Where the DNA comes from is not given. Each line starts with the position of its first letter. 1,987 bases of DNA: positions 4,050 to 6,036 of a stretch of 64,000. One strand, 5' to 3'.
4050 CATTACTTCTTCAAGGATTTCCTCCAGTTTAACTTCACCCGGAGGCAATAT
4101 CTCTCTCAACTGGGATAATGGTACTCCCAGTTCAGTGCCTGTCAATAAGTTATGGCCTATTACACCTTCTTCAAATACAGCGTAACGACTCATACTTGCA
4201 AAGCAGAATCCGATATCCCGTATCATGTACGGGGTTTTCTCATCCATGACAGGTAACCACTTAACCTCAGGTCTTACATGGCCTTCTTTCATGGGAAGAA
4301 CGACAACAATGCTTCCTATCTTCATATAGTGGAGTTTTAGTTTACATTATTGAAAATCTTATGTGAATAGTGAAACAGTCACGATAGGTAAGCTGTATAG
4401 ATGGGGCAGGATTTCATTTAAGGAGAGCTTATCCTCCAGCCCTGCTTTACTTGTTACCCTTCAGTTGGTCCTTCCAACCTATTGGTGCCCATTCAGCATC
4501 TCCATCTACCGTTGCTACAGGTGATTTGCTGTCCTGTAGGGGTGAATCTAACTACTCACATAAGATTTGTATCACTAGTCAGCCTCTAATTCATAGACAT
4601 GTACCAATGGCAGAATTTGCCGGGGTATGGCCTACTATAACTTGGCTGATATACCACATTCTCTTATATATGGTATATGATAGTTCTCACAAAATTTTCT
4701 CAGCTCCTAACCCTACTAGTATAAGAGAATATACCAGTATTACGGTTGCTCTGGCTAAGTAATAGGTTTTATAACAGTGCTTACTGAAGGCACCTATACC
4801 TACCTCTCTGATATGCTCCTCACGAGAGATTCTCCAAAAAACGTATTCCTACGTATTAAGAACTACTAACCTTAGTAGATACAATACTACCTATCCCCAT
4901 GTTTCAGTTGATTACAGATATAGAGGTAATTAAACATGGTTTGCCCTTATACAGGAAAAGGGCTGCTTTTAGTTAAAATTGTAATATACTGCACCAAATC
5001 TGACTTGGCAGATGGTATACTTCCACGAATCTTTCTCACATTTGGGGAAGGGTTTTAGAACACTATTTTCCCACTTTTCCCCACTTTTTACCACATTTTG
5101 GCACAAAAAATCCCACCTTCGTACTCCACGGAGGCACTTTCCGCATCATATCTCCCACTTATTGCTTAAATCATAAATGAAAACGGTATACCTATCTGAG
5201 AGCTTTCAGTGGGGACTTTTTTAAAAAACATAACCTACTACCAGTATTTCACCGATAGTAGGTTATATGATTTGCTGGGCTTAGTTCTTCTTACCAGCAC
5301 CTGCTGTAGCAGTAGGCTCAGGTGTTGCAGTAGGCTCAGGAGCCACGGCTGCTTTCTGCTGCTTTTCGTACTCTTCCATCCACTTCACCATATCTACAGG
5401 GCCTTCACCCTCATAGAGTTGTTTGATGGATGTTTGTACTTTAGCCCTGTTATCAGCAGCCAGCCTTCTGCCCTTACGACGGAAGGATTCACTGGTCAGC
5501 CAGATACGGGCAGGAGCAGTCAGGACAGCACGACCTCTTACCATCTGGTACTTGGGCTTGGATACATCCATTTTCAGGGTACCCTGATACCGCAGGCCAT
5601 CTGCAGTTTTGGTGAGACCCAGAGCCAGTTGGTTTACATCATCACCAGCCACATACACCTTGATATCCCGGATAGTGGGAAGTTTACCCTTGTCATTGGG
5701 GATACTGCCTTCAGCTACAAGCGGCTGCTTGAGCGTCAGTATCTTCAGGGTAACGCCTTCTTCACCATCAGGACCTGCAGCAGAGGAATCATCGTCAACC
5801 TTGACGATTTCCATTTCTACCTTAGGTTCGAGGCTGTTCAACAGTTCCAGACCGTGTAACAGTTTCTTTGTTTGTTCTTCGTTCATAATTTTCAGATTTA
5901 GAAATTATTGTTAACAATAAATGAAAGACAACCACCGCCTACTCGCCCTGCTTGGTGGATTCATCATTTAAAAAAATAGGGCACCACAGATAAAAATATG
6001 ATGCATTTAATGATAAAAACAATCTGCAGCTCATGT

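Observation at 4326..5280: ~950-bp gene-free region inside the minus-strand block with inverted and tandem repeats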

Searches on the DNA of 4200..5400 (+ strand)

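Call 6: search_dna_similar(query=window:4200-5400:+, collection=phages, mode=distant)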
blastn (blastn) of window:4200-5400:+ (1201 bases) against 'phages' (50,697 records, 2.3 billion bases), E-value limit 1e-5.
No match.

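Call 10: search_rna_families(source=window, start=4200, end=5400, threshold=evalue, max_evalue=10, show_alignments=3)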
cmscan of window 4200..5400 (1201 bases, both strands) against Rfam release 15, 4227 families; matches with E-value up to 10: 4.
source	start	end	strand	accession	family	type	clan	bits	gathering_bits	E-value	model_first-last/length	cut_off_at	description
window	5228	5300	-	RF01208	snoR99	Gene; snRNA; snoRNA; HACA-box;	-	20.2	41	2.6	1-106/106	no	Small nucleolar RNA snoR99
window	5146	5275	-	RF00430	SNORA54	Gene; snRNA; snoRNA; HACA-box;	CL00034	19.9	60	0.35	1-129/129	no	Small nucleolar RNA SNORA54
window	4726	4811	+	RF02285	TtnuCD8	Gene; snRNA; snoRNA; CD-box;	-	18.7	70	7.1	1-59/59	no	Tetrahymena snoRNA TtnuCD8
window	5292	5326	-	RF00178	mir-24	Gene; miRNA;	-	16.3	50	2.1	1-69/69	no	mir-24 microRNA precursor family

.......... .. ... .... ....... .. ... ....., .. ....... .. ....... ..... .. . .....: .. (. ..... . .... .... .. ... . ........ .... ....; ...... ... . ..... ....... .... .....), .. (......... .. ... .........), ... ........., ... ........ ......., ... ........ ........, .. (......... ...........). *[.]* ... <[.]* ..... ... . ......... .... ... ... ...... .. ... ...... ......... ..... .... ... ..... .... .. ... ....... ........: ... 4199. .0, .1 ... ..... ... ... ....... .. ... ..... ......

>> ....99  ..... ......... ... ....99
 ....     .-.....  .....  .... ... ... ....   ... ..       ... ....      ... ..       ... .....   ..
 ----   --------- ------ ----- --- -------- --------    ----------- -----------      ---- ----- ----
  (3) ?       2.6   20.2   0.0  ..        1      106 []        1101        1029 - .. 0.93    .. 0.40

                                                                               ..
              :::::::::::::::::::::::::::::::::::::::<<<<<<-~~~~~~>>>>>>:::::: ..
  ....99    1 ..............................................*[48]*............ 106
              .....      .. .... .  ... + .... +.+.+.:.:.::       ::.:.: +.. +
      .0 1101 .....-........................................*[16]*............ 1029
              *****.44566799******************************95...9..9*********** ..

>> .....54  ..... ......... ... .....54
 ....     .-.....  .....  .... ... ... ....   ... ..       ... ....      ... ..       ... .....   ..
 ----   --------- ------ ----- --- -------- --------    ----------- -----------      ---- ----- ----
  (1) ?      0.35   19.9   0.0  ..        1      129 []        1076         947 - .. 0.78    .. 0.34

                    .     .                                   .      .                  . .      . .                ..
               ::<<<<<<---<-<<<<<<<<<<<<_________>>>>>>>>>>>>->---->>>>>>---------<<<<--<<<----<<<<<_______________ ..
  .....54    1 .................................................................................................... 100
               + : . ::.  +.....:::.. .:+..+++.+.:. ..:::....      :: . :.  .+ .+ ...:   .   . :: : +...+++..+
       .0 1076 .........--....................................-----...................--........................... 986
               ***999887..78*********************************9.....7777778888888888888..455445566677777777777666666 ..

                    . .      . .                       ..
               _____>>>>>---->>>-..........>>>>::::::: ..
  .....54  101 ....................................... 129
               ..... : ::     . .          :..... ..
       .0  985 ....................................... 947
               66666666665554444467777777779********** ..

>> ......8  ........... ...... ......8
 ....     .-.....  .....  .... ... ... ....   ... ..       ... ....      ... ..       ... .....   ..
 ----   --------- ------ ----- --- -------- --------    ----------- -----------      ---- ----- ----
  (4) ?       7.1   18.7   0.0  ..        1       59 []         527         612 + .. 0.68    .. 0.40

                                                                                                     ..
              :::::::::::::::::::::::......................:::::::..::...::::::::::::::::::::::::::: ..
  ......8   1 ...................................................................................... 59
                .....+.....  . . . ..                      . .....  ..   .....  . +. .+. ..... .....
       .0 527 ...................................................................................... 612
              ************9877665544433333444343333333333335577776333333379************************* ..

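Call 100: build_rna_model(alignment_id=A5)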
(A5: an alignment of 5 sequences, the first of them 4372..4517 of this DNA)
Model R1 built from alignment A5 (5 sequences, 147 columns); structure: RNAalifold consensus.
model positions 146; base pairs 40; branch points 1; effective number of sequences 0.78; information 0.588 bits per position. Calibrated on 0.2 Mb of random sequence (short: E-values are rough).
structure used (alignment columns):
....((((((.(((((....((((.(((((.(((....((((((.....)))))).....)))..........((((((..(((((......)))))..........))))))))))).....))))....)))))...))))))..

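Call 101: search_with_rna_model(model_id=R1, sources=[window, L001, L072, L077, L079, L080, L081, L082, L083, L084, L085, L089, L090, L091, L092, L093, L094, L095, L096, L097, L102, L103, L104, L105, L106, L107], max_evalue=10, show_alignments=0)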
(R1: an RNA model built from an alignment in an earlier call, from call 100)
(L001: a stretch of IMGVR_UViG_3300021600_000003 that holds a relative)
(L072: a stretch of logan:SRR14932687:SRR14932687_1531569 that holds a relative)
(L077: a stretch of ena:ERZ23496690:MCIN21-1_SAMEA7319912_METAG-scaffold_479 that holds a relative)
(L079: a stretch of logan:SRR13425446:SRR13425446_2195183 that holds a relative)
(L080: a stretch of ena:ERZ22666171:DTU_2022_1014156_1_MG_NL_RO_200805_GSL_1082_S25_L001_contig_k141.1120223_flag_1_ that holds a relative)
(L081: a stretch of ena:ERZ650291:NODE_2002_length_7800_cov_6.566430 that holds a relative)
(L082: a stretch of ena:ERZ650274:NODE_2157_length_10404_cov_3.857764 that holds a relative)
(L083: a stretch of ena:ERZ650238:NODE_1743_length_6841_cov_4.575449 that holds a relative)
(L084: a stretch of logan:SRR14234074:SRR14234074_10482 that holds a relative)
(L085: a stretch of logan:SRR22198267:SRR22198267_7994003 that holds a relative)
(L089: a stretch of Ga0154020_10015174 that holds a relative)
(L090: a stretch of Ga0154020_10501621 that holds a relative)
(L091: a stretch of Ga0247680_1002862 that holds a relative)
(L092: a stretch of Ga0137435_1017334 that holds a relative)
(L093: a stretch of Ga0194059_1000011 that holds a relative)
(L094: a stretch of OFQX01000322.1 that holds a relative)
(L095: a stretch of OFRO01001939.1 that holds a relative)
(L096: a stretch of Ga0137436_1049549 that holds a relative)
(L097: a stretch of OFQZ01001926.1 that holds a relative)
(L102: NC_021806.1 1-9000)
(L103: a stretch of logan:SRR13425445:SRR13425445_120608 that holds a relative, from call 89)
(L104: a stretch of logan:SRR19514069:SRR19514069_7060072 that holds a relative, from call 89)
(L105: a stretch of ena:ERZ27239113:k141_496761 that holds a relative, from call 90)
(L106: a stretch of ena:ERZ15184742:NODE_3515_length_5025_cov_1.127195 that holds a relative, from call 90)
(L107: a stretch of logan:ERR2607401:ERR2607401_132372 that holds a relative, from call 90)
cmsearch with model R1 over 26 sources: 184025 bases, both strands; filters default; matches with E-value up to 10: 8.
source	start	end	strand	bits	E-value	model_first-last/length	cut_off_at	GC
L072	3691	3836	+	184.3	9.1e-49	1-146/146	no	0.46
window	4372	4517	-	183.1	1.9e-48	1-146/146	no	0.47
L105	4874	5020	+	159.5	7.7e-42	1-146/146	no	0.46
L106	4784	4930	+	159.5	7.7e-42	1-146/146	no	0.46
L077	1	49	+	44.4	9.7e-10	98-146/146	5'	0.39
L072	298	342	+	13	0.55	1-146/146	no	0.47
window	24690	24770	+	10.9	2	27-116/146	no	0.35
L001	3900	3946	+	10.1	3.4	1-146/146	no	0.21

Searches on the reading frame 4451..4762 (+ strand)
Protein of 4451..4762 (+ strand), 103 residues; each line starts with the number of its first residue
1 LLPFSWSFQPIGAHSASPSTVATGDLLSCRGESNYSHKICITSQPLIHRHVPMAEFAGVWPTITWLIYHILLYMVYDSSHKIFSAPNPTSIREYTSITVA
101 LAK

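Call 12: search_protein_families(library=phrogs, proteins=[window:4451-4762:+], max_evalue=0.01)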
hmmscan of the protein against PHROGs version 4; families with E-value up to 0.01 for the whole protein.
window:4451-4762:+ (103 aa): 0 families

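Call 102: search_protein_families(library=pfam, proteins=[window:4451-4762:+], max_evalue=0.01)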
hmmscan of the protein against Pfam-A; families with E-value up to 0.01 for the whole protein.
window:4451-4762:+ (103 aa): 0 families

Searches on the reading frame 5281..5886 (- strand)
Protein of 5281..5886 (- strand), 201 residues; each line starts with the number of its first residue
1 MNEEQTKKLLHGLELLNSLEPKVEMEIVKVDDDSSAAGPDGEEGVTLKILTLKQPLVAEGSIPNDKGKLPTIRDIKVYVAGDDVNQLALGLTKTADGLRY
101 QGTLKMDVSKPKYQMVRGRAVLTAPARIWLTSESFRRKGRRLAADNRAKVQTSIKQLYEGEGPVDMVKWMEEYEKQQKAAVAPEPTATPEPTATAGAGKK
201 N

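Call 12: search_protein_families(library=phrogs, proteins=[window:5281-5886:-], max_evalue=0.01)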
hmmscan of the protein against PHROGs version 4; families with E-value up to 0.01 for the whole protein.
window:5281-5886:- (201 aa): 0 families

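Call 13: find_related_loci(query=window:5281-5886:-, collection=viral_contigs, flank=5000)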
Query window:5281-5886:- (201 aa) in viral_contigs; peptide patterns used: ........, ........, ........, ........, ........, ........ (x = any residue, [..] = any of these).
9 stretches matched a pattern, but none encodes a relative of the query by tblastn (E <= 1e-3).

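Call 88: find_homologous_proteins(query=window:5281-5886:-)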
Query window:5281-5886:- (201 aa): 3 proteins with E <= 0.001 among 503 candidates.
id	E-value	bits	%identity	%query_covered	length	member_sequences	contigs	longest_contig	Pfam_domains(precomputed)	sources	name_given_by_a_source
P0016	8.1e-118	409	95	99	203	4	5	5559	-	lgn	-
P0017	7.2e-114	396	94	90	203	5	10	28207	-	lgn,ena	-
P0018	1.7e-76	274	70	92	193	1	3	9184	-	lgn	-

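Call 89: find_encoding_contigs(protein=P0018, flank=3500, max_places=3)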
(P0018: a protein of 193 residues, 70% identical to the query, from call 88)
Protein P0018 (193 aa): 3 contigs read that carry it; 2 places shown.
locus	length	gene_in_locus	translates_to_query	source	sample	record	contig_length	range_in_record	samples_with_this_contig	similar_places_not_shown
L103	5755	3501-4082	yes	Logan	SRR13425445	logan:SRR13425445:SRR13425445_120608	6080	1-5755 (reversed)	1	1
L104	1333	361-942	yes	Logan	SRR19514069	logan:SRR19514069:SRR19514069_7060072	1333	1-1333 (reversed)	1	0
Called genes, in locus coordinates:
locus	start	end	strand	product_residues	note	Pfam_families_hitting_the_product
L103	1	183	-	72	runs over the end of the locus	-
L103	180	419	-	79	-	-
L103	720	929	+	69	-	-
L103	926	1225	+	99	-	PF03118:RNA_pol_A_CTD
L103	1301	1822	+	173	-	-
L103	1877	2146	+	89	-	-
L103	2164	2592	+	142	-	-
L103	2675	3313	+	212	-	-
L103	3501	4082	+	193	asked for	-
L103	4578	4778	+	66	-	-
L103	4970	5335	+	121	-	-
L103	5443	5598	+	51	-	-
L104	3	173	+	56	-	?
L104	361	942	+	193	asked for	-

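Call 90: find_encoding_contigs(protein=P0017, flank=3500, max_places=4)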
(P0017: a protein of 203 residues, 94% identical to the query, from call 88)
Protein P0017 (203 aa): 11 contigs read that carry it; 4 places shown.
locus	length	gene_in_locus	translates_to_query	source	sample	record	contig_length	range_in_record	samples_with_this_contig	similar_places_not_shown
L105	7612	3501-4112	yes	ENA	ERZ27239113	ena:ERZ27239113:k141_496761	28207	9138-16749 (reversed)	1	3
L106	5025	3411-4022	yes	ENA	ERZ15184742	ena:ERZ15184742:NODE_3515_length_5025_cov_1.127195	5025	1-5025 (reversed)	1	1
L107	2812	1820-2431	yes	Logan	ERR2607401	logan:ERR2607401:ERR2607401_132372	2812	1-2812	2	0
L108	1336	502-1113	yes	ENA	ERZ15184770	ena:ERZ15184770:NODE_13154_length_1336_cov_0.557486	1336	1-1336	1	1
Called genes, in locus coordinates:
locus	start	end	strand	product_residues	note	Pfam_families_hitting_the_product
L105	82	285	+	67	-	-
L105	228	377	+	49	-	-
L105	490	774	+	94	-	-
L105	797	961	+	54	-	-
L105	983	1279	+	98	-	-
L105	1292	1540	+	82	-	-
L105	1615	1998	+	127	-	-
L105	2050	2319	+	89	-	-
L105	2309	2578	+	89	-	-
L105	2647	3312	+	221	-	-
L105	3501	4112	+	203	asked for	-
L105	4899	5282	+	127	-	-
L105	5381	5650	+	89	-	-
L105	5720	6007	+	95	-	-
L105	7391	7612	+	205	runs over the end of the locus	-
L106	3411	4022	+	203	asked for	-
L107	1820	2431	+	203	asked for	-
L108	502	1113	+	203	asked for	-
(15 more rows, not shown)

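Call 102: search_protein_families(library=pfam, proteins=[window:5281-5886:-], max_evalue=0.01)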
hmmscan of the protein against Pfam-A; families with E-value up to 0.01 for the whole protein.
window:5281-5886:- (201 aa): 0 families
